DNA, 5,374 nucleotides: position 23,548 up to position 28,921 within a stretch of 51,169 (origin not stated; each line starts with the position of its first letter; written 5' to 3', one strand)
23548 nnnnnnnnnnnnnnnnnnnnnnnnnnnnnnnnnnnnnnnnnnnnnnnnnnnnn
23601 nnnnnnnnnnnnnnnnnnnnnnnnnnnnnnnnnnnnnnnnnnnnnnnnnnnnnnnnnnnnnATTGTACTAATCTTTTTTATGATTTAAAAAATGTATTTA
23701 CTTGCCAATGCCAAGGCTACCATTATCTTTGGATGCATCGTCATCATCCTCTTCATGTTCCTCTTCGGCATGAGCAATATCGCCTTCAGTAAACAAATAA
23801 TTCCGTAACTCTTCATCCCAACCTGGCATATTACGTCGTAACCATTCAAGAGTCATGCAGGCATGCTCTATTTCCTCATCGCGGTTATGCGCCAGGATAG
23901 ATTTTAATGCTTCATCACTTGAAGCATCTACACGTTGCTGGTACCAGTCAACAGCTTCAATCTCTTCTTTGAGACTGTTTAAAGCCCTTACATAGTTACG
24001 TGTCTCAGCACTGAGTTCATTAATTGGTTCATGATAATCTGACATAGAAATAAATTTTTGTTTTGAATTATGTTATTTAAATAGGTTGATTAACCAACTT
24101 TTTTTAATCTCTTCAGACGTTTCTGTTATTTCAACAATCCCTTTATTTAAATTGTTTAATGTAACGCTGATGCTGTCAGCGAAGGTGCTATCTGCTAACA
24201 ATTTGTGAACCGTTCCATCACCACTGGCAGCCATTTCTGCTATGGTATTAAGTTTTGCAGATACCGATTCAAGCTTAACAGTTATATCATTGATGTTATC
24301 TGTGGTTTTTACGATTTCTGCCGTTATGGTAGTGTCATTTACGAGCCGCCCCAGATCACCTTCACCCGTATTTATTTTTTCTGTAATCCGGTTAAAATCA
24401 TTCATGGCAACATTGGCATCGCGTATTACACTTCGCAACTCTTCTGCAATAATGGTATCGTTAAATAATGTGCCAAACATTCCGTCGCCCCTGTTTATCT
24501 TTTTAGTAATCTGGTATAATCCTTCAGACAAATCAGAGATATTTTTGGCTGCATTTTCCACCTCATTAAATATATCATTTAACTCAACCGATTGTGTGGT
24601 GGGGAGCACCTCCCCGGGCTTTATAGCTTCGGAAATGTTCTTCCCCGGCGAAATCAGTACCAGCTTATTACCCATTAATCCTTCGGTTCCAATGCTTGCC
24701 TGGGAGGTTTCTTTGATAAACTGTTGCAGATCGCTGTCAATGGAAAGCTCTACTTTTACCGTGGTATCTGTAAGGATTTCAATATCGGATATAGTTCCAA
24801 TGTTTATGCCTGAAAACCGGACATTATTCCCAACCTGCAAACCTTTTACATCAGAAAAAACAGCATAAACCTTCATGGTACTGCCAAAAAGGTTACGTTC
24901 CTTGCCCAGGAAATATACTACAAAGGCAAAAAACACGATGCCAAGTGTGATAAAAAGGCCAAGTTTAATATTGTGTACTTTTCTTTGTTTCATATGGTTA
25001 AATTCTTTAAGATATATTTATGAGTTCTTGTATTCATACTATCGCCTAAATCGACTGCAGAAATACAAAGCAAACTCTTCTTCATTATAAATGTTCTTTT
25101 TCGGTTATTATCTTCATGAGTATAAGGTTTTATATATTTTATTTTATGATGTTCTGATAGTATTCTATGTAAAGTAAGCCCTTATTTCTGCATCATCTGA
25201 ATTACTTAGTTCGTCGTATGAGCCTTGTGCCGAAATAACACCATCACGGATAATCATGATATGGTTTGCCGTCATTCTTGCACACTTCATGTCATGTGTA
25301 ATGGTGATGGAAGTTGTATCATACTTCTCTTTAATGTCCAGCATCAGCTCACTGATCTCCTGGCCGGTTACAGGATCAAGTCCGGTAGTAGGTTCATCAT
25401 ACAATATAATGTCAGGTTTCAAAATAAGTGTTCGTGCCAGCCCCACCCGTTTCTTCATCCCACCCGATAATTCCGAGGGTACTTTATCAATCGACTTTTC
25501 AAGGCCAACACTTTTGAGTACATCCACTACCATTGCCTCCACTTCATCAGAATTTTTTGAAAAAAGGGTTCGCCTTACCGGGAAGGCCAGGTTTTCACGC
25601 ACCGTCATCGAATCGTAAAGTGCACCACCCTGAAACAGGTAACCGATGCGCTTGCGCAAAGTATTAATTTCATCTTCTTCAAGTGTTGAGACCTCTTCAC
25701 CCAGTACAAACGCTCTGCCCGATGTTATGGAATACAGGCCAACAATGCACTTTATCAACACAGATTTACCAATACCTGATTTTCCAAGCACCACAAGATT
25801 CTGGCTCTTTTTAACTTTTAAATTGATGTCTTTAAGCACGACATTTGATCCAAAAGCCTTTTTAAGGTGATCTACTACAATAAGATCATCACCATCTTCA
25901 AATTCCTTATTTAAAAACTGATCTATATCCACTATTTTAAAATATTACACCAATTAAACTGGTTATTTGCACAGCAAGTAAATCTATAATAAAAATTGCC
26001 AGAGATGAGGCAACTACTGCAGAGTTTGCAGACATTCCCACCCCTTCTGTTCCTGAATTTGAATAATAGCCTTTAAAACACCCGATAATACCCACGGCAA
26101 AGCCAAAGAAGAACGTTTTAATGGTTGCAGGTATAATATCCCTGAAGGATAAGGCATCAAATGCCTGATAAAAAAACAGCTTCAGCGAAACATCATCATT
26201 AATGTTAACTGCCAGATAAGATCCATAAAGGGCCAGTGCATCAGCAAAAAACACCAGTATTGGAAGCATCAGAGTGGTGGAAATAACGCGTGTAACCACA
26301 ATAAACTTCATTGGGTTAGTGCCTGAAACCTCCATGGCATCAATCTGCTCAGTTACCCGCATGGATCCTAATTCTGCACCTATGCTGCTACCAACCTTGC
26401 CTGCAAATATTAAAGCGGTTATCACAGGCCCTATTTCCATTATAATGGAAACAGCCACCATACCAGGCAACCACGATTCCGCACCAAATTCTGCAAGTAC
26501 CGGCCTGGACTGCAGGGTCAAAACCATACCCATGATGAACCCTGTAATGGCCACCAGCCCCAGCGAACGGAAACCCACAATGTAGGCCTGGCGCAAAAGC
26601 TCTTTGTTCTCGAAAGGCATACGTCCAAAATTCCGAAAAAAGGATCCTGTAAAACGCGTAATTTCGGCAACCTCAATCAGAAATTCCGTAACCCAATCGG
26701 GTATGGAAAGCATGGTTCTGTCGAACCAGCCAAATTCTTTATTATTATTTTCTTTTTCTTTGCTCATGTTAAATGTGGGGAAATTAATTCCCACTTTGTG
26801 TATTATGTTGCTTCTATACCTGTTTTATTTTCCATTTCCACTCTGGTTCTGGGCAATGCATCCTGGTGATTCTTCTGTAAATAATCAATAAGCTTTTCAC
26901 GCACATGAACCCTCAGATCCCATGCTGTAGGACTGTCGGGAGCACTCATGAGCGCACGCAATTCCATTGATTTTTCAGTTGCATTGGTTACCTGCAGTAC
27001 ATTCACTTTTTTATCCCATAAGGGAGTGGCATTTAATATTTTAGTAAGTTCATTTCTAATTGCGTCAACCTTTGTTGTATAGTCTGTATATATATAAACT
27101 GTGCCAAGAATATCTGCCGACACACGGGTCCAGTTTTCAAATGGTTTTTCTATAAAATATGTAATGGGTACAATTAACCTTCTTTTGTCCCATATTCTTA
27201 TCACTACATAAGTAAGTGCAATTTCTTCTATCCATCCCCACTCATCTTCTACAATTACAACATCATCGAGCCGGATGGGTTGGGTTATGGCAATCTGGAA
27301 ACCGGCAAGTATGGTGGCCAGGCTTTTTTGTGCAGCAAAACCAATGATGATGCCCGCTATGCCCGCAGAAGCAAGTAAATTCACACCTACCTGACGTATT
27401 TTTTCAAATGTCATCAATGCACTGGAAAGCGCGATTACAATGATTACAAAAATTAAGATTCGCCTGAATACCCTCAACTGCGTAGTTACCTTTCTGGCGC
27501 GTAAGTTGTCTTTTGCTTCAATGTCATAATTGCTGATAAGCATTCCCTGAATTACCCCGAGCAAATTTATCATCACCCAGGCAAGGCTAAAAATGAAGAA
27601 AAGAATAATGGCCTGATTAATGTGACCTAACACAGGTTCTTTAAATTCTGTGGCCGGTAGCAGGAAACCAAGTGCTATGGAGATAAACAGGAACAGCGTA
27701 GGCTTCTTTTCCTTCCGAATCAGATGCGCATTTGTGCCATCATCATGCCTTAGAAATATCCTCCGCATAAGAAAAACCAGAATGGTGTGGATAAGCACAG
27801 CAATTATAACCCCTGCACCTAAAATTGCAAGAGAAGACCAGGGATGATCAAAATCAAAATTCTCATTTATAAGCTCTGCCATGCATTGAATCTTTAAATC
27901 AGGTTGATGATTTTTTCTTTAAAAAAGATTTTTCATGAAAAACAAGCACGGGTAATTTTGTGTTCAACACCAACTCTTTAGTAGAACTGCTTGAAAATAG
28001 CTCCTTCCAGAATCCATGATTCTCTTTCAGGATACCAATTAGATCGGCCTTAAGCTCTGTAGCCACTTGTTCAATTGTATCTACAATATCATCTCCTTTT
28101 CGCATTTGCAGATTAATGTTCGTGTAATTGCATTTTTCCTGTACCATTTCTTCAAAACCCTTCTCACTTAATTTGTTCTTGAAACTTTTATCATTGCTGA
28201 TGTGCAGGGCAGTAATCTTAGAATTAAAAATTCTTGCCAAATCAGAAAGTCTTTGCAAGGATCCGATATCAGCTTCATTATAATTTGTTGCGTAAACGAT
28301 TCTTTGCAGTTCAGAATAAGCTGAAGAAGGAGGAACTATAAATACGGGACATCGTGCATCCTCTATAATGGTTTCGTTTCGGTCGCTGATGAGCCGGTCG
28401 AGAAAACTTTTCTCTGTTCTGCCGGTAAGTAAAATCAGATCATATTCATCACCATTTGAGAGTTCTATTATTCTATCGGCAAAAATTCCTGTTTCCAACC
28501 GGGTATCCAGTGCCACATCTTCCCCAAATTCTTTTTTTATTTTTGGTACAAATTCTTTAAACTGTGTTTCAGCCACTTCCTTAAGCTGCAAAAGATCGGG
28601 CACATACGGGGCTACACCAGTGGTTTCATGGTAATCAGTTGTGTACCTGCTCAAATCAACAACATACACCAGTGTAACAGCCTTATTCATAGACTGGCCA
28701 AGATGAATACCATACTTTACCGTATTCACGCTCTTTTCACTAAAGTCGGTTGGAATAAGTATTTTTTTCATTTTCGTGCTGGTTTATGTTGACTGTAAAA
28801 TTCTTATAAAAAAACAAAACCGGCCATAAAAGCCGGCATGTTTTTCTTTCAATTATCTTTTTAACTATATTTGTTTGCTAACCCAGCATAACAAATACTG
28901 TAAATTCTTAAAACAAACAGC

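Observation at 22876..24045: Two-gene encapsulin iron-storage nanocompartment (EncFtn cargo plus family-1 shell)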

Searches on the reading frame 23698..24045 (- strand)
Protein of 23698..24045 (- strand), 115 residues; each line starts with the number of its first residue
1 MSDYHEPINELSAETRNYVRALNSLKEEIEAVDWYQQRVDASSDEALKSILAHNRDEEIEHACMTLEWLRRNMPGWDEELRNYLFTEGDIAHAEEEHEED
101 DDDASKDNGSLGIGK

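Call 3: search_protein_families(library=pfam, proteins=[window:23698-24045:-], max_evalue=0.01)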
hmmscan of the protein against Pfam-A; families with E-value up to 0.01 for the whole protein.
window:23698-24045:- (115 aa): 1 family
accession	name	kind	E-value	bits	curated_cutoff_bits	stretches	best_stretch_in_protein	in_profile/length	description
PF22277.2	EncFtn-like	-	2.6e-43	146.1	27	1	4-87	2-85/85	EncFtn-like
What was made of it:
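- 23698..24045 (-): encFtn: 115-aa encapsulated ferritin-like cargo protein (stop codon included). PF22277 E 2.6e-43 (call 3).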

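Call 4: search_protein_families(library=ncbifam, proteins=[window:23698-24045:-], max_evalue=0.01)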
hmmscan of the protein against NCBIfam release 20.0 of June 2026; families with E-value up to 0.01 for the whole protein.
window:23698-24045:- (115 aa): 2 families
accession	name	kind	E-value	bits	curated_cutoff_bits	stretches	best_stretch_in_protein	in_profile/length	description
TIGR04535.1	ferrit_encaps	subfamily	2.3e-48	162.9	125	1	4-115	1-112/114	encapsulin-associated ferritin-like protein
NF058679.1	EncB_fam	subfamily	1.1e-20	73.8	90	1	20-114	24-115/117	encapsulin nanocompartment ferritin-likeEncB family encapsulin nanocompartment ferritin-like cargo protein cargo protein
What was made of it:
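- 23698..24045 (-): TIGR04535 162.9 bits against cutoff 125 (call 4).
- On EncFtn (encapsulated ferritin, FLP-TP class): 162.9 bits against cutoff 125 (call 4).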

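Call 6: search_solved_structures(query=window:23698-24045:-, show_alignments=3)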
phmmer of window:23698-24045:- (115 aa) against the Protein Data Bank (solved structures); distinct sequences matched with E-value up to 0.001: 12.
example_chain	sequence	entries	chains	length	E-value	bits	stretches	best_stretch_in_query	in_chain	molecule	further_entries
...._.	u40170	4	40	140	8.5e-34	119.3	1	3-114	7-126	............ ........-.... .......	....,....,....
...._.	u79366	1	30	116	8.5e-33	116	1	3-95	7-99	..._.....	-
5l8b_A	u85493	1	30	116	4.7e-32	113.6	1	3-95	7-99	Uncharacterized protein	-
6suw_A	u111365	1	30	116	4.7e-32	113.6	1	3-95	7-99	Uncharacterized protein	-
5l89_A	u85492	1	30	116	4.7e-32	113.6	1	3-95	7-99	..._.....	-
6sv1_A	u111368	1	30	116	4.7e-32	113.6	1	3-95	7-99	Encapsulated Ferritin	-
7oe2_1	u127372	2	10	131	1.3e-31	112.3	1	3-114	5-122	Haliangium ochraceum Encapsulated ferritin localisation sequence | Haliangium ochraceum encapsulated ferritin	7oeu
5l8g_A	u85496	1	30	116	1.9e-31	111.7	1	3-95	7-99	Uncharacterized protein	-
3k6c_A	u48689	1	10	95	9.8e-31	109.4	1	3-92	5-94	Uncharacterized protein NE0167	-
5l8f_A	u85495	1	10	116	6.2e-30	106.8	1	3-95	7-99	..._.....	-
5n5f_A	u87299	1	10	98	1.1e-29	106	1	3-95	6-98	encapsulated ferritin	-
7s8t_A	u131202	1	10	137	1.3e-05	28.5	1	24-74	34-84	EncC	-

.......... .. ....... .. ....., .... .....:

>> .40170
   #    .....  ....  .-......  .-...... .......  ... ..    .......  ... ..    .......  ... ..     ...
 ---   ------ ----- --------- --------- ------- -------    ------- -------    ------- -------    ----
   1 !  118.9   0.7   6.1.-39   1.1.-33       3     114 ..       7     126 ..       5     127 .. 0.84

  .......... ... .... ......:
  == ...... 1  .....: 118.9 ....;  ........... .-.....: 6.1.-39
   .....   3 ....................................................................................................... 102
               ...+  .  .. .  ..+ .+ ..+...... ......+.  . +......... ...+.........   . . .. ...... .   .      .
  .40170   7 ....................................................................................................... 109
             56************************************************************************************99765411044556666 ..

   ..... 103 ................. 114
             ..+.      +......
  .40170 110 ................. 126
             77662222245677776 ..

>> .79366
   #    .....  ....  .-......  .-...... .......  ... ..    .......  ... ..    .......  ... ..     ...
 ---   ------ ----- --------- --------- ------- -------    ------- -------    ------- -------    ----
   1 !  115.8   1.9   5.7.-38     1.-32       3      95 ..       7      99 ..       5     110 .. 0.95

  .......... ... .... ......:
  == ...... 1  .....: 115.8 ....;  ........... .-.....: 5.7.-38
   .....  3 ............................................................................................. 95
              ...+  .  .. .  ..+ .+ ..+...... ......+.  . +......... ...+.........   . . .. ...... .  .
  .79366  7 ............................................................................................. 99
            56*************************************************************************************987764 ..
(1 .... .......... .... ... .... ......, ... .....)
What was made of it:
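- Closest known: Rhodospirillum rubrum EncFtn and encapsulin. Different: The window tail is shorter: R. rubrum has ........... followed by further residues (call 6).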

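Call 44: predict_structure(protein=window:23698-24045:-)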
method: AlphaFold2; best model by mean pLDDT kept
length: 115 residues; sequences in the alignment: 1
mean_pLDDT: 72.9   pTM: 0.54
mean pLDDT of the five models: 72.9, 72.3, 71.4, 71.3, 50.5
residues with pLDDT >= 90: 43; 70-90: 19; 50-70: 29; < 50: 24
segments of 3 or more residues with pLDDT < 50: 1-3, 5-9, 87-98
pLDDT, mean of each block of 10 residues (from residue 1): 46 76 91 96 97 97 90 66 52 47 57 49
secondary structure, 60 per line:
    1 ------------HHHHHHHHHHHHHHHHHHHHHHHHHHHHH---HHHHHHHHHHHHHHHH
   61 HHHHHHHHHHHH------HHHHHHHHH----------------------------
elements in order: H13-41 H45-72 H79-87
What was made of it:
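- On EncFtn (encapsulated ferritin, FLP-TP class): Single-sequence model: helices 13-41, 45-72 and 79-87, core pLDDT above 90 (call 44).
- Checked: It has two long helices (residues 13-41 and 45-72) and a short third helix (79-87) (call 44).
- The EncFtn model shows two long helices, a short helix and a disordered tail (call 44).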

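Call 45: list_cluster_members(proteins=[P0001, window:22876-23661:-, window:23698-24045:-])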
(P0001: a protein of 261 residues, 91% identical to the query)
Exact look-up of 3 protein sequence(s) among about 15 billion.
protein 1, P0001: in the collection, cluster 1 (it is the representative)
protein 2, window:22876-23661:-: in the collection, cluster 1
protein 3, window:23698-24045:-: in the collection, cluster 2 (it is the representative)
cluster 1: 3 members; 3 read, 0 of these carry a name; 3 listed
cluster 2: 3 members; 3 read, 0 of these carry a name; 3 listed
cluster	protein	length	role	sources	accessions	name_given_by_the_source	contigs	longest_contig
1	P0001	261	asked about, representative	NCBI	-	-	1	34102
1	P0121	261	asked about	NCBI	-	-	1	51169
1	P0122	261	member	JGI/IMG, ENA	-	-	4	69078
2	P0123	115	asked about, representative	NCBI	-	-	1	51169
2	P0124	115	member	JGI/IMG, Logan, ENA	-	-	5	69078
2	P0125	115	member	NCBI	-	-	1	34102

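Call 63: search_protein_families(library=phrogs, proteins=[window:23698-24045:-], max_evalue=0.01)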
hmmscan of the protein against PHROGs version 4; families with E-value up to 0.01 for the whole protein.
window:23698-24045:- (115 aa): 0 families

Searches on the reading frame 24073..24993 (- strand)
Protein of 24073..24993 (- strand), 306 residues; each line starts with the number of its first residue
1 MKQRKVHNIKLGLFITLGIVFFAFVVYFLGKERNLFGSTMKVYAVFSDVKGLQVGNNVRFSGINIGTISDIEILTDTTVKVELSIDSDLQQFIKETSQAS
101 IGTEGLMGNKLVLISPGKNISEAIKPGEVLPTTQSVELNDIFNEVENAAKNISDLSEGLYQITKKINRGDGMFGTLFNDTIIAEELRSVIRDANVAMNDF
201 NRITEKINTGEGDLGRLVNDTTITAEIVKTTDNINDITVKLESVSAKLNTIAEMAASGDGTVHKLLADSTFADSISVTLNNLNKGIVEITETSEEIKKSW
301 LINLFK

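Call 3: search_protein_families(library=pfam, proteins=[window:24073-24993:-], max_evalue=0.01)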
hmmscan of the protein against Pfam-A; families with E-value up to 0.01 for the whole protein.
window:24073-24993:- (306 aa): 3 families
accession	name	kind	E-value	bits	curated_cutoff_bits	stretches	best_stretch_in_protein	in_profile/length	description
PF02470.25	MlaD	-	2.2e-17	63.5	25.1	1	41-117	4-81/81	MlaD protein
PF18323.6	CSN5_C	-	0.0033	18.5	27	0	144-194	8-60/81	Cop9 signalosome subunit 5 C-terminal domain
PF06103.16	DUF948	-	0.0059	17.2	37.2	0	222-265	44-87/89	Bacterial protein of unknown function (DUF948)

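Call 4: search_protein_families(library=ncbifam, proteins=[window:24073-24993:-], max_evalue=0.01)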
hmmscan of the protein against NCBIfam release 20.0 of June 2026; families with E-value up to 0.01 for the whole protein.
window:24073-24993:- (306 aa): 8 families
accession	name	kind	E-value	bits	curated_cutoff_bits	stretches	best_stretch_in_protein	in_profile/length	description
TIGR00996.1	Mtu_fam_mce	paralog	1.8e-25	89.7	140.5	1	15-296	8-278/291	MCE family protein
TIGR04430.1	OM_asym_MlaD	equivalog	1.9e-23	82.9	135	1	4-144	2-142/146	outer membrane lipid asymmetry maintenance protein MlaD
NF047463.1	CllEntPrLepto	equivalog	1.7e-10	40.8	400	2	24-199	23-225/250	mammalian cell entry protein Mce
NF047516.1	LA_3659_fam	equivalog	1.3e-05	24.9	36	1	188-298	51-148/221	LA_3659 family protein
NF047514.1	SpiroCoCo_N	equivalog_domain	1.3e-05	24.9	75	1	188-298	51-148/221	SpiroCoCo family coiled-coil protein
NF008070.2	PRK10807.1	equivalog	0.00031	19.6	525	1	43-255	283-499/542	intermembrane transport protein PqiB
NF047515.1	SpiroCoCo_C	equivalog_domain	0.0004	19.6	125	0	222-298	156-232/313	SpiroCoCo family coiled-coil protein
NF053563.1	Rkd4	equivalog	0.0059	14.8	860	1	136-263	490-607/747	arcadin-4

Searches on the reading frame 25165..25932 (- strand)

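Call 16: search_protein_families(library=pfam, proteins=[window:25165-25932:-], max_evalue=0.0001)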
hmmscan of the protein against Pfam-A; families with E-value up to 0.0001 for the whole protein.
window:25165-25932:- (255 aa): 1 family
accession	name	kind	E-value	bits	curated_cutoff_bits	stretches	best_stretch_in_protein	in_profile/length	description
PF00005.33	ABC_tran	-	2.6e-32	112.7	25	1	33-183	1-137/137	ABC transporter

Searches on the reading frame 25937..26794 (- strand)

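Call 16: search_protein_families(library=pfam, proteins=[window:25937-26794:-], max_evalue=0.0001)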
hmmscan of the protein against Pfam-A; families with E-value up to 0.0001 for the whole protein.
window:25937-26794:- (285 aa): 1 family
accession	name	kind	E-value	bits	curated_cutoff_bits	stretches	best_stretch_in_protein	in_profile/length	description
PF02405.21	MlaE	-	6.3e-71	238.8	22.5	1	67-276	2-211/212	Permease MlaE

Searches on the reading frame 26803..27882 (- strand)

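Call 16: search_protein_families(library=pfam, proteins=[window:26803-27882:-], max_evalue=0.0001)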
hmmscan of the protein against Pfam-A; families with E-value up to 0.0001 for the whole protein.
window:26803-27882:- (359 aa): 1 family
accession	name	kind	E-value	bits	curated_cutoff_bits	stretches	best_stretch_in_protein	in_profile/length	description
PF00924.24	MS_channel_2nd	-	3e-12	46.9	20.2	1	188-253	3-68/68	Mechanosensitive ion channel, beta-domain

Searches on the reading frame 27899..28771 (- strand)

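Call 16: search_protein_families(library=pfam, proteins=[window:27899-28771:-], max_evalue=0.0001)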
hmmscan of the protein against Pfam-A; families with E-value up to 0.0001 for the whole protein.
window:27899-28771:- (290 aa): 1 family
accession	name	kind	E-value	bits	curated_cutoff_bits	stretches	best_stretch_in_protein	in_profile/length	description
PF00582.32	Usp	-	8.9e-24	85.1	24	2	1-147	1-141/141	Universal stress protein family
